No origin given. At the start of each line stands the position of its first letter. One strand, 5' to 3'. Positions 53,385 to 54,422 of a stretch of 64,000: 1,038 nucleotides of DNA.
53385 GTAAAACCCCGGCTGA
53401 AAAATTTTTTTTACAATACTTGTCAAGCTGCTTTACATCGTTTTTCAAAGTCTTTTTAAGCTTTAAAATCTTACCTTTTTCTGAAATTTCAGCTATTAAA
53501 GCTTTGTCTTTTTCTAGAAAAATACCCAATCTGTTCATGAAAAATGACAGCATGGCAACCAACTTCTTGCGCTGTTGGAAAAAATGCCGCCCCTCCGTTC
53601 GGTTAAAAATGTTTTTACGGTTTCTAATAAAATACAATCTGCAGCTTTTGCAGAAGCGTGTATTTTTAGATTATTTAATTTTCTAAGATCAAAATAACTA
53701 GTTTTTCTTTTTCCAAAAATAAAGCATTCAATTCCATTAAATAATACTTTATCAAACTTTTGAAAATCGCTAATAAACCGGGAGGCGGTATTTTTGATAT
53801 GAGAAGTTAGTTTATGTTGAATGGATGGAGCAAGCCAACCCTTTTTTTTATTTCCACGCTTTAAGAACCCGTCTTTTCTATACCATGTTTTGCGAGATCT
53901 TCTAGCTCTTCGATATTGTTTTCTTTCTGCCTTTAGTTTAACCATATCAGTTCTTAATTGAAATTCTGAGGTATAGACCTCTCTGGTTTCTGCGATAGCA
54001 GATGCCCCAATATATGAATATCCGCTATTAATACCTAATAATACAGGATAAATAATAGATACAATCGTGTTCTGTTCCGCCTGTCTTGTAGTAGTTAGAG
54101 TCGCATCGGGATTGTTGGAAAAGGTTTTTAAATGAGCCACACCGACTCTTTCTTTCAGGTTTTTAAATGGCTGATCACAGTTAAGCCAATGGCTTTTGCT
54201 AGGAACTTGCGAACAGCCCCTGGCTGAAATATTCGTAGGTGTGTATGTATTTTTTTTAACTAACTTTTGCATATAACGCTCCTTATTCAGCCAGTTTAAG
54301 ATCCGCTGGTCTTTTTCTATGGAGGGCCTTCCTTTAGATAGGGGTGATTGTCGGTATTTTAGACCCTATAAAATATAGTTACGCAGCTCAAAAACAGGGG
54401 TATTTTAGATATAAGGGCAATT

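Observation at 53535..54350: Miniaturised, catalytically dead IscB/IsrB-like protein kept with its omega-RNA (HEARO)-like leader and joined to a host gene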

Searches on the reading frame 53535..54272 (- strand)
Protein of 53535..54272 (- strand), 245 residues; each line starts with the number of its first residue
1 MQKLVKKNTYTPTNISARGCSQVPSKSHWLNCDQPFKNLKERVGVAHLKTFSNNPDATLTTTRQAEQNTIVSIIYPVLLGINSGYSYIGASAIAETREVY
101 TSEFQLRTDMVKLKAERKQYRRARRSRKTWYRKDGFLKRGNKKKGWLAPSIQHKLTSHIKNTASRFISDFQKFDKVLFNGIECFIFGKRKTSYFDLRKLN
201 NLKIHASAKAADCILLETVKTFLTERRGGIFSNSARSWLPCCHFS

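Call 3: search_protein_families(library=pfam, proteins=[window:53535-54272:-], max_evalue=1)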
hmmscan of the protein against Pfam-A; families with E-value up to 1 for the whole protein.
window:53535-54272:- (245 aa): 1 family
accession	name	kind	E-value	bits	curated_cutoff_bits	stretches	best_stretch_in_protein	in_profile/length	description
PF14239.11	RRXRR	-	1.7e-22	80.5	25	1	74-162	49-137/174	RRXRR protein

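Call 4: search_protein_families(library=ncbifam, proteins=[window:53535-54272:-], max_evalue=1)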
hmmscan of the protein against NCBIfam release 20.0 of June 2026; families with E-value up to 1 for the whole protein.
window:53535-54272:- (245 aa): 1 family
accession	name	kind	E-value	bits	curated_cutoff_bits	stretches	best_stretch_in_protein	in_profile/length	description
NF040563.1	guided_IscB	equivalog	3.2e-22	79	175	1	64-162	43-139/314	RNA-guided endonuclease IscB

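Call 10: find_homologous_proteins(query=window:53535-54272:-, max_evalue=0.001)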
Query window:53535-54272:- (245 aa): 474 proteins with E <= 0.001 among 842 candidates; the best 120 are listed.
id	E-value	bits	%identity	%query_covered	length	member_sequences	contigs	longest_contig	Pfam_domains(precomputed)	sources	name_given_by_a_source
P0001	1.4e-162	557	100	100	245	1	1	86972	PF14239.12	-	-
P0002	7.0e-63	230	36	66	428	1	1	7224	PF01844.30,PF14239.12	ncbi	ncbi:MAG: RNA-guided endonuclease IscB [Desulfobacteraceae bacterium]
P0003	1.2e-62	230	41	81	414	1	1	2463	PF01844.30,PF14239.12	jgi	-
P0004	2.5e-62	229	44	62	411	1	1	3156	PF01844.30,PF14239.12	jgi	-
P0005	1.1e-61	227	42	84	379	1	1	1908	PF01844.30,PF14239.12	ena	-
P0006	4.4e-61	225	42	85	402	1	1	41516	PF01844.30,PF14279.13,PF14239.12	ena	-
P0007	4.4e-61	225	70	31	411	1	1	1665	PF01844.30,PF14239.12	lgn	-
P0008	8.0e-61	224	45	65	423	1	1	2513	PF14239.12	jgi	-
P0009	1.1e-60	223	71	31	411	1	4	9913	PF01844.30,PF14279.13,PF14239.12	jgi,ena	-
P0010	2.2e-60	222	68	31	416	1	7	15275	PF01844.30,PF14239.12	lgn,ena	-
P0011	3.0e-60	222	67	31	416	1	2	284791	PF01844.30,PF14239.12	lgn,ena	-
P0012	5.7e-60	221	60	40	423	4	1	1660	PF01844.30,PF14239.12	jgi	jgi:hypothetical protein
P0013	9.2e-60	220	72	35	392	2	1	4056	PF01844.30,PF14239.12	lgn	-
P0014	1.8e-58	216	65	32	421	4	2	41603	PF01844.30,PF14239.12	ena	-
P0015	6.5e-55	204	70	32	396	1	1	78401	PF01844.30,PF14239.12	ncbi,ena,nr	ncbi:MAG: hypothetical protein K1060chlam1_00227 [Candidatus Anoxychlamydiales bacterium]|nr:hypothe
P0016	6.7e-55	204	52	52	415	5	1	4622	PF01844.30,PF14279.13,PF14239.12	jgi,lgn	-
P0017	1.9e-54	203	61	29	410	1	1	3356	PF01844.30,PF14239.12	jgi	jgi:N6-L-threonylcarbamoyladenine synthase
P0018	5.8e-54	201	69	29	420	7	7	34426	PF01844.30,PF14239.12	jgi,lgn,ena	jgi:hypothetical protein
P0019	5.9e-54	201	69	29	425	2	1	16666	PF14239.12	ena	-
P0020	6.2e-54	201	48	53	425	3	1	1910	PF01844.30,PF14239.12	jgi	-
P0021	7.4e-54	201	62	31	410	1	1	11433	PF01844.30,PF14239.12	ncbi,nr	ncbi:MAG: RNA-guided endonuclease IscB [Desulfobacca sp.]|nr:RNA-guided endonuclease IscB [Desulfoba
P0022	1.2e-52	197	61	35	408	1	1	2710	PF01844.30,PF14239.12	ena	-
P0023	1.2e-52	197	62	30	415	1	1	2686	PF01844.30,PF14279.13,PF14239.12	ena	-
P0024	2.8e-52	196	65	29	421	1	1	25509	PF01844.30,PF14279.13,PF14239.12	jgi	jgi:hypothetical protein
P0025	4.9e-52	195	41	70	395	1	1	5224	PF01844.30,PF14279.13,PF14239.12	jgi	jgi:hypothetical protein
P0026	2.2e-51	193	58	32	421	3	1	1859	PF01844.30,PF14279.13,PF14239.12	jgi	-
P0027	2.6e-51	193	66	30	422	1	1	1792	PF13391.13,PF01844.30,PF14279.13,PF14239.12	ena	-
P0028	3.2e-51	192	44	56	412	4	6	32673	PF01844.30,PF14239.12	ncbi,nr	ncbi:MAG: HNH endonuclease [Actinobacteria bacterium]|nr:HNH endonuclease [Actinomycetota bacterium]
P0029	7.5e-51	191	58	30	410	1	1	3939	PF01844.30,PF14239.12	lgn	-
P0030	1.4e-50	190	48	55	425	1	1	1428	PF01844.30,PF14239.12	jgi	-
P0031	2.5e-50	189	66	35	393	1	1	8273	PF01844.30,PF14239.12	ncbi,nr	ncbi:MAG: hypothetical protein DDT23_00610 [candidate division WS2 bacterium]|nr:hypothetical protei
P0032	2.5e-50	189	59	31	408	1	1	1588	PF01844.30,PF14239.12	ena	-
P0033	3.5e-50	189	68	29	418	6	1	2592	PF14239.12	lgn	-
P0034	3.7e-50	189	55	37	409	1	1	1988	PF13391.13,PF01844.30,PF14239.12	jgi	-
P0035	5.6e-50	188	64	35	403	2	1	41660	PF01844.30,PF14239.12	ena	-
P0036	5.7e-50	188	62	31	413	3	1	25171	PF01844.30,PF14239.12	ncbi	-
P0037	6.9e-50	188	63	29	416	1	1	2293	PF01844.30,PF14239.12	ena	-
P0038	7.1e-50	188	38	69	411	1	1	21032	PF01844.30,PF14239.12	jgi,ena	-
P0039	7.7e-50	188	38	69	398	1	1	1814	PF01844.30,PF14239.12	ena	-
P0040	7.8e-50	188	38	69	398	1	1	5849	PF01844.30,PF14239.12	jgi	-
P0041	7.8e-50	188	47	53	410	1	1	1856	PF01844.30,PF14239.12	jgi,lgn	-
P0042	7.8e-50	188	63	36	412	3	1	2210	PF01844.30,PF14239.12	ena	-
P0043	8.6e-50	188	61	29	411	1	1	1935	PF01844.30,PF14239.12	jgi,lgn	-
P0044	1.2e-49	187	65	29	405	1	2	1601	PF01844.30,PF14239.12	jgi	jgi:hypothetical protein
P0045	1.4e-49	187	65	29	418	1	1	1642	PF01844.30,PF14239.12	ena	-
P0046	1.4e-49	187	65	29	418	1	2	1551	PF01844.30,PF14239.12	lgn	-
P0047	1.9e-49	186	59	36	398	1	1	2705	PF01844.30,PF14239.12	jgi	jgi:hypothetical protein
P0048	2.8e-49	186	67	31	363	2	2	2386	PF01844.30,PF14239.12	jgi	-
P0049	2.9e-49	186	65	31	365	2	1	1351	PF01844.30,PF14239.12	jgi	-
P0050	3.3e-49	186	58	29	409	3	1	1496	PF01844.30,PF14239.12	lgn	-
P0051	3.5e-49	186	37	69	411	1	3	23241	PF01844.30,PF14239.12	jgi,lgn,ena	-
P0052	4.2e-49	185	68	30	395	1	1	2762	PF01844.30,PF14239.12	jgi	jgi:N6-L-threonylcarbamoyladenine synthase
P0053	4.6e-49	185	61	33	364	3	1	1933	PF01844.30,PF14239.12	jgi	-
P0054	4.8e-49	185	53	51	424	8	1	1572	PF01844.30,PF14239.12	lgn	-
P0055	6.5e-49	185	42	83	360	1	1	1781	PF01844.30,PF14239.12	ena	-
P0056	6.8e-49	185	65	35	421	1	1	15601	PF01844.30,PF14239.12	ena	-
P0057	7.6e-49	184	45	54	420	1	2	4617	PF01844.30,PF14239.12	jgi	jgi:hypothetical protein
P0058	3.0e-48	183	58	34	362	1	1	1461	PF01844.30,PF14239.12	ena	-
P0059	3.4e-48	182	44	54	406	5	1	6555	PF01844.30,PF14239.12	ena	-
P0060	5.7e-48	182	62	35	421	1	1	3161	PF01844.30,PF14239.12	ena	-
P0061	6.3e-48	181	47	53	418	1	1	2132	PF01844.30,PF14279.13,PF14239.12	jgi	jgi:hypothetical protein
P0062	6.9e-48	181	49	53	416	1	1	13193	PF01844.30,PF14239.12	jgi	jgi:hypothetical protein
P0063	7.0e-48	181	47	53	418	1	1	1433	PF01844.30,PF14279.13,PF14239.12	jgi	jgi:hypothetical protein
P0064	7.4e-48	181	49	54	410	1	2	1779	PF01844.30,PF14239.12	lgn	-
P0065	8.5e-48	181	58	31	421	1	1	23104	PF01844.30,PF14239.12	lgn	-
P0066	1.0e-47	181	64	35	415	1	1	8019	PF13391.13,PF01844.30,PF14279.13,PF14239.12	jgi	-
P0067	1.2e-47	181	48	53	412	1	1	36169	PF01844.30,PF14239.12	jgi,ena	-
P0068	2.8e-47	179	59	29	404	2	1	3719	PF01844.30,PF14239.12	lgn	-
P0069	3.0e-47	179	44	84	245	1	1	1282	PF14239.12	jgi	-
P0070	3.1e-47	179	58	31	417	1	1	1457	PF01844.30,PF14279.13,PF14239.12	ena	-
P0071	4.2e-47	179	43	100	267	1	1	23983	PF14239.12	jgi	-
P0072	4.3e-47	179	45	54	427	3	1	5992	PF01844.30,PF14239.12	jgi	-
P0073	4.5e-47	179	61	29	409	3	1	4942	PF13395.13,PF01844.30,PF14279.13,PF14239.12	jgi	jgi:5-methylcytosine-specific restriction endonuclease McrA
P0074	5.9e-47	178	46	55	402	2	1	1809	PF01844.30,PF14239.12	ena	-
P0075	6.6e-47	178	65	35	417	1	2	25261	PF13391.13,PF01844.30,PF14279.13,PF14239.12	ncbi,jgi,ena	-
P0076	7.4e-47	178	44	53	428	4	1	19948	PF01844.30,PF14239.12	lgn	-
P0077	1.4e-46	177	63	29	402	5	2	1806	PF01844.30,PF14239.12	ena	-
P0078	1.5e-46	177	57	38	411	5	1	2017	PF01844.30,PF14239.12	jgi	-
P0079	1.7e-46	177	41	69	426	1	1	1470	PF01844.30,PF14239.12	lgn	-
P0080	2.0e-46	177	61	29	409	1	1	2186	PF13395.13,PF01844.30,PF14279.13,PF14239.12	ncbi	-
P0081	2.2e-46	176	48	43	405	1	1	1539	PF01844.30,PF14239.12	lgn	-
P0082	2.3e-46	176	57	31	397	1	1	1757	PF01844.30,PF14239.12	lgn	-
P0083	6.5e-46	175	59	28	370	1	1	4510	PF01844.30,PF14279.13,PF14239.12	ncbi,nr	ncbi:RRXRR protein [uncultured archaeon]|nr:RRXRR protein [uncultured archaeon]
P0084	9.5e-46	174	59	29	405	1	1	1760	PF01844.30,PF14239.12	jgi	jgi:hypothetical protein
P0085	1.3e-45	174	57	31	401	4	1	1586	PF01844.30,PF14239.12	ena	-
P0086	2.0e-45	173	48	53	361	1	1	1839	PF01844.30,PF14239.12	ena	-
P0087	3.0e-45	173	56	31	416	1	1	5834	PF01844.30,PF14239.12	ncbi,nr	ncbi:MAG: RNA-guided endonuclease IscB [Actinomycetia bacterium]|nr:RNA-guided endonuclease IscB [Ac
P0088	3.6e-45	172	46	51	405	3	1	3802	PF01844.30,PF14239.12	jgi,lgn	-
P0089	4.6e-45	172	40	70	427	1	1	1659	PF13395.13,PF01844.30,PF14279.13,PF14239.12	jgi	-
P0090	5.1e-45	172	58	29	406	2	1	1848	PF01844.30,PF14239.12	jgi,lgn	-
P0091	3.7e-44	169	48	55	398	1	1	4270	PF01844.30,PF14239.12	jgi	jgi:N6-L-threonylcarbamoyladenine synthase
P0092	5.1e-44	169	57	28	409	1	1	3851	PF01844.30,PF14239.12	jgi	jgi:hypothetical protein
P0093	1.4e-42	164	56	35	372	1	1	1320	PF01844.30,PF14239.12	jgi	jgi:hypothetical protein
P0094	3.9e-42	163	54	29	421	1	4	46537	PF01844.30,PF14239.12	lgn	-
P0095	5.4e-42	162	47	53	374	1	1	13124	PF01844.30,PF14239.12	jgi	jgi:N6-L-threonylcarbamoyladenine synthase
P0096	5.5e-42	162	45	52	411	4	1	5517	PF13391.13,PF01844.30,PF14239.12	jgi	jgi:hypothetical protein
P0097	7.3e-42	162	56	30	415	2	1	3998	PF13391.13,PF01844.30,PF14239.12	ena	-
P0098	1.8e-41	160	46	62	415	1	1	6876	PF01844.30,PF14239.12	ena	-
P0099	4.6e-41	159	44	62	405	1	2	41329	PF01844.30,PF14239.12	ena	-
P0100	2.0e-40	157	47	53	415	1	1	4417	PF01844.30,PF14239.12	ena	-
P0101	4.4e-40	156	63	34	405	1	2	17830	PF01844.30,PF14239.12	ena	-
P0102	9.7e-40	155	44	52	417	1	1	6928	PF01844.30,PF14239.12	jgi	-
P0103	2.0e-39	154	50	29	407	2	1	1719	PF01844.30,PF14239.12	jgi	-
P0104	2.3e-39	153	64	35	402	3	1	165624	PF14239.12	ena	-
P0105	1.2e-38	151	57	36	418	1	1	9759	PF01844.30,PF14239.12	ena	-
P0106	2.7e-38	150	43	62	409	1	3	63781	PF01844.30,PF14239.12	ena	-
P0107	7.6e-38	148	58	36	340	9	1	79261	PF01844.30,PF14239.12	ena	-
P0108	1.4e-37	148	56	34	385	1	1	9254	PF01844.30,PF14239.12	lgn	-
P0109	2.1e-37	147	54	29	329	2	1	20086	PF01844.30,PF14239.12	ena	-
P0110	2.2e-37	147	46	53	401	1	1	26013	PF01844.30,PF14239.12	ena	-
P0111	3.6e-37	146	56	27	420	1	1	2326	PF01844.30,PF14239.12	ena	-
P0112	4.7e-37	146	89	32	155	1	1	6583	-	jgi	-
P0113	5.6e-37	146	44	53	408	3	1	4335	PF01844.30,PF14239.12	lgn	-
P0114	9.5e-37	145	45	54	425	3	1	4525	PF01844.30,PF14239.12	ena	-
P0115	2.7e-36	143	42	73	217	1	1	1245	PF14239.12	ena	-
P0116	2.7e-36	143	56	27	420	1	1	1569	PF14239.12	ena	-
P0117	3.4e-36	143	43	65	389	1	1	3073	PF01844.30,PF14239.12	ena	-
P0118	8.1e-36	142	57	27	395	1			PF01844.30,PF14239.12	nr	nr:RNA-guided endonuclease IscB [Bacillus sp. 7884-1]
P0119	9.0e-36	142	57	27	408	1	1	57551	PF01844.30,PF14239.12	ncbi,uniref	ncbi:RNA-guided endonuclease IscB [Bacillus sp. 7884-1]|uniref:RNA-guided endonuclease IscB n=1 Tax=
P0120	1.5e-35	141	43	53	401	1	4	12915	PF01844.30,PF14239.12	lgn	-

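Call 14: find_encoding_contigs(protein=P0001, flank=10000, max_places=4)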
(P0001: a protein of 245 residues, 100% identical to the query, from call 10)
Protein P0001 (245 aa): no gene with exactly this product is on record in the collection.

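Call 15: find_encoding_contigs(protein=P0112, flank=10000, max_places=4)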
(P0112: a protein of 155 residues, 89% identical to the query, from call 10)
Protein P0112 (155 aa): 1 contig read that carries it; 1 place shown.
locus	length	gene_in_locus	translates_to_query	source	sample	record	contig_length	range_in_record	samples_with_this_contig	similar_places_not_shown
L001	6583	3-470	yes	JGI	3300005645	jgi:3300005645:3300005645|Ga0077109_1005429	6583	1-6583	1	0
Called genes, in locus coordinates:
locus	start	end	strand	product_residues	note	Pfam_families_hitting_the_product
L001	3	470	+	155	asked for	?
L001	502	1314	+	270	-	PF01618:MotA_ExbB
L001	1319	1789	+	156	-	PF02472:ExbD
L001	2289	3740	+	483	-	PF01764:Lipase_3 (weak)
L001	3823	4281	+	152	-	-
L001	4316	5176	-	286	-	PF01569:PAP2, PF14378:PAP2_3 (weak)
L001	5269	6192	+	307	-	PF01075:Glyco_transf_9 (weak)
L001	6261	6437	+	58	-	-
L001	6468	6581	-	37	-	?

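Call 22: find_related_loci(query=A1, collection=metagenome_contigs, flank=4000)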
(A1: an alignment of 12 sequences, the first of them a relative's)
Query A1 (245 aa) in metagenome_contigs; peptide patterns used: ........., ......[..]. (x = any residue, [..] = any of these).
600 stretches matched a pattern (row limit reached: there are more); 291 encode a relative of the query (tblastn E <= 1e-3); the best 80 are kept; 80 distinct loci.
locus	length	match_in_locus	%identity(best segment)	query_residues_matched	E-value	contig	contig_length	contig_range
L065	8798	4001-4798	43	1-244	2e-57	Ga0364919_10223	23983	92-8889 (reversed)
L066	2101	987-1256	84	155-244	7e-47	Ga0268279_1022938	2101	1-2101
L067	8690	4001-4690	38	1-208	4e-43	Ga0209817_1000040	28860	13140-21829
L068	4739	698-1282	41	1-160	6e-38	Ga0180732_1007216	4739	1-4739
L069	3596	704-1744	72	76-226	3e-37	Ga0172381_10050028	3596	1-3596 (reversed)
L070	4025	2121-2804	37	1-204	4e-37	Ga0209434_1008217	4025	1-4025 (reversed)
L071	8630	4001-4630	44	1-160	3e-35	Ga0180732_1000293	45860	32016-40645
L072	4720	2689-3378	39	1-208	5e-35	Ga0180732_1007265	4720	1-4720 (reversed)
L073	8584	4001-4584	44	1-158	9e-39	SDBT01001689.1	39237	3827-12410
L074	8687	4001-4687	39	1-207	2e-34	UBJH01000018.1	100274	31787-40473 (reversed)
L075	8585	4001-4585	41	1-204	4e-34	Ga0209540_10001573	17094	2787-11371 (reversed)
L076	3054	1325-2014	40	1-208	5e-34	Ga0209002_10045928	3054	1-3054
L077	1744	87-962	35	1-243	3e-34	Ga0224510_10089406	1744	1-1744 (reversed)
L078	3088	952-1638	40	1-207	1e-33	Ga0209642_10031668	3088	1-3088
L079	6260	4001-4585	41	1-204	2e-33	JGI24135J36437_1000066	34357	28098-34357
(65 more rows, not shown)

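Call 34: search_solved_structures(query=window:53535-54272:-, max_evalue=0.01, show_alignments=2)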
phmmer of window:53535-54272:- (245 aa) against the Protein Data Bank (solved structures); distinct sequences matched with E-value up to 0.01: 7.
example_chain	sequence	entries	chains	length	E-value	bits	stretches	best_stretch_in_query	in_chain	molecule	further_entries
11hr_A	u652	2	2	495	2.8e-07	33.6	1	75-131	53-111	IscB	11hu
11hx_A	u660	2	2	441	7.2e-06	29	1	75-130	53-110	IscB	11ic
7utn_D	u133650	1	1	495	9.4e-06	28.6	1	75-130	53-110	IscB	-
7xht_A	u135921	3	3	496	9.4e-06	28.6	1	75-130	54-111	OgeuIscB | IscB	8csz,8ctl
8dmb_P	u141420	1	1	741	6.4e-05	25.9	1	75-199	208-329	Ubiquitin-like protein SMT3,IsrB protein,monomeric superfolder Green Fluorescent Protein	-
9liq_A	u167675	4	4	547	6.4e-05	25.9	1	75-129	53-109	Iscb | Iscb+Twin-Strep-tag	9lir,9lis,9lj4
9k2z_A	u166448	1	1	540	0.0022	20.9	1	77-157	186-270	HfmIscB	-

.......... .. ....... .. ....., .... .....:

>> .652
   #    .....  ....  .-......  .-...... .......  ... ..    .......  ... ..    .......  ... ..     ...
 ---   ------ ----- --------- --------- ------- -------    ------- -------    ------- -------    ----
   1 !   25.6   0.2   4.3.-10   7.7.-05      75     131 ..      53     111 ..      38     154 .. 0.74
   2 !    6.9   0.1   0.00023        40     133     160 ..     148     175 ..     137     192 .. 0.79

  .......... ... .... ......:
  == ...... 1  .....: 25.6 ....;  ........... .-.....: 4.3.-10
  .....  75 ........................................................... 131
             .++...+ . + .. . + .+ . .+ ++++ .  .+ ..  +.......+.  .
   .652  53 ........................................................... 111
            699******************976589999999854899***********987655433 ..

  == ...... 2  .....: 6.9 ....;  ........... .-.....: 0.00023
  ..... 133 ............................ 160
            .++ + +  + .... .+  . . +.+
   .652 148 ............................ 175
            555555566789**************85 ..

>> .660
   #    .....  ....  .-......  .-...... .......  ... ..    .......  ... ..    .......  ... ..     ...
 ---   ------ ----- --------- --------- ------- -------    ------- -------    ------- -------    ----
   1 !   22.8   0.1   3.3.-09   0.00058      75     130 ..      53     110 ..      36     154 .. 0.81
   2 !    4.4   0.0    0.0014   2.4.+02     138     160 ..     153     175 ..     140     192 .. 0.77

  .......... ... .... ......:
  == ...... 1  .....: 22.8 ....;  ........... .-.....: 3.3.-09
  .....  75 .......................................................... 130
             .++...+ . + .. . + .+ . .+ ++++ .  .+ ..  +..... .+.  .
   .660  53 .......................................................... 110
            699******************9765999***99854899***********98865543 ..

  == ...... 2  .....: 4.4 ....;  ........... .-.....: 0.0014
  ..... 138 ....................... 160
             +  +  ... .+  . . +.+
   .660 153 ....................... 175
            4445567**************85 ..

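Call 50: predict_structure(alignment_id=A2)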
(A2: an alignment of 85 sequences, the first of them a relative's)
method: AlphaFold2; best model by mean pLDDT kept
length: 245 residues; sequences in the alignment: 85
mean_pLDDT: 66.5   pTM: 0.34
mean pLDDT of the five models: 66.5, 64.5, 64.4, 64.4, 63.9
residues with pLDDT >= 90: 50; 70-90: 71; 50-70: 36; < 50: 88
segments of 3 or more residues with pLDDT < 50: 1-67, 227-244
pLDDT, mean of each block of 10 residues (from residue 1): 38 42 39 45 41 41 47 69 82 87 84 80 67 57 72 68 79 96 89 95 96 94 53 45 46
secondary structure, 60 per line:
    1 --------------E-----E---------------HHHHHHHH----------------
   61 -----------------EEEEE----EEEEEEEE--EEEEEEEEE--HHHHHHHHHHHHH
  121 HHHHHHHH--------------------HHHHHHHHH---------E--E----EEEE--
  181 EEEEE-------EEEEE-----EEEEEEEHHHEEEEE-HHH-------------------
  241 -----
elements in order: H37-44 E78-82 E87-94 E97-105 H108-128 H149-157 E175-178 E181-185 E193-197 E203-209 E213-217
